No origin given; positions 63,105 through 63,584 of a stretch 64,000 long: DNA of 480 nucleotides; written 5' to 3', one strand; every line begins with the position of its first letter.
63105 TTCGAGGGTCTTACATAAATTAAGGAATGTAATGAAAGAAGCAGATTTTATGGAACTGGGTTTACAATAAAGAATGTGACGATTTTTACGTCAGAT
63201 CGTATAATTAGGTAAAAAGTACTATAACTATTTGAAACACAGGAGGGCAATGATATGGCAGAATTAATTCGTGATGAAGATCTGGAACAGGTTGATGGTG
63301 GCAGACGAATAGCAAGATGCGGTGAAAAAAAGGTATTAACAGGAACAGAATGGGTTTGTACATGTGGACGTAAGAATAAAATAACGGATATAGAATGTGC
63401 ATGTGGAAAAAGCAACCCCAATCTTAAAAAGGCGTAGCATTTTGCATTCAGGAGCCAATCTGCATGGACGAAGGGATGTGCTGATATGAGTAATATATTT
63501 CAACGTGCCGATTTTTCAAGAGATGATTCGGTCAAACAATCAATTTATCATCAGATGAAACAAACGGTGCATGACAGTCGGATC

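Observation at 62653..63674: ECF sigma factor followed by two small ORFs with double-glycine-type leader motifs (possible RiPP, bacteriocin or signalling peptides)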

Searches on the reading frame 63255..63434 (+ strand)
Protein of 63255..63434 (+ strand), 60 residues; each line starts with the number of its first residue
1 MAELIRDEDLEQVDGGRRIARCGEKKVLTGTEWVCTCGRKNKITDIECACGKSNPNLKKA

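Call 3: search_protein_families(library=ncbifam, proteins=[window:63255-63434:+], max_evalue=1)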
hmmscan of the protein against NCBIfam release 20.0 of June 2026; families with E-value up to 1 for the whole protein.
window:63255-63434:+ (60 aa): 0 families

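Call 4: search_protein_families(library=pfam, proteins=[window:63255-63434:+], max_evalue=1)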
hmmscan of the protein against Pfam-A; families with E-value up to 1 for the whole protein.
window:63255-63434:+ (60 aa): 1 family
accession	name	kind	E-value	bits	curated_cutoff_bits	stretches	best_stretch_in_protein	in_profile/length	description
PF10439.15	Bacteriocin_IIc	-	0.12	12.9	27.1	1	4-28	6-30/59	Bacteriocin class II with double-glycine leader peptide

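Call 6: find_homologous_proteins(query=window:63255-63434:+, max_evalue=0.01)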
Query window:63255-63434:+ (60 aa): 1 proteins with E <= 0.01 among 1 candidates.
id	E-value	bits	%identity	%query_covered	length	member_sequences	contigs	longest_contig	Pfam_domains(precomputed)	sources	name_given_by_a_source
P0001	1.4e-33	130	100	100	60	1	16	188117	-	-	-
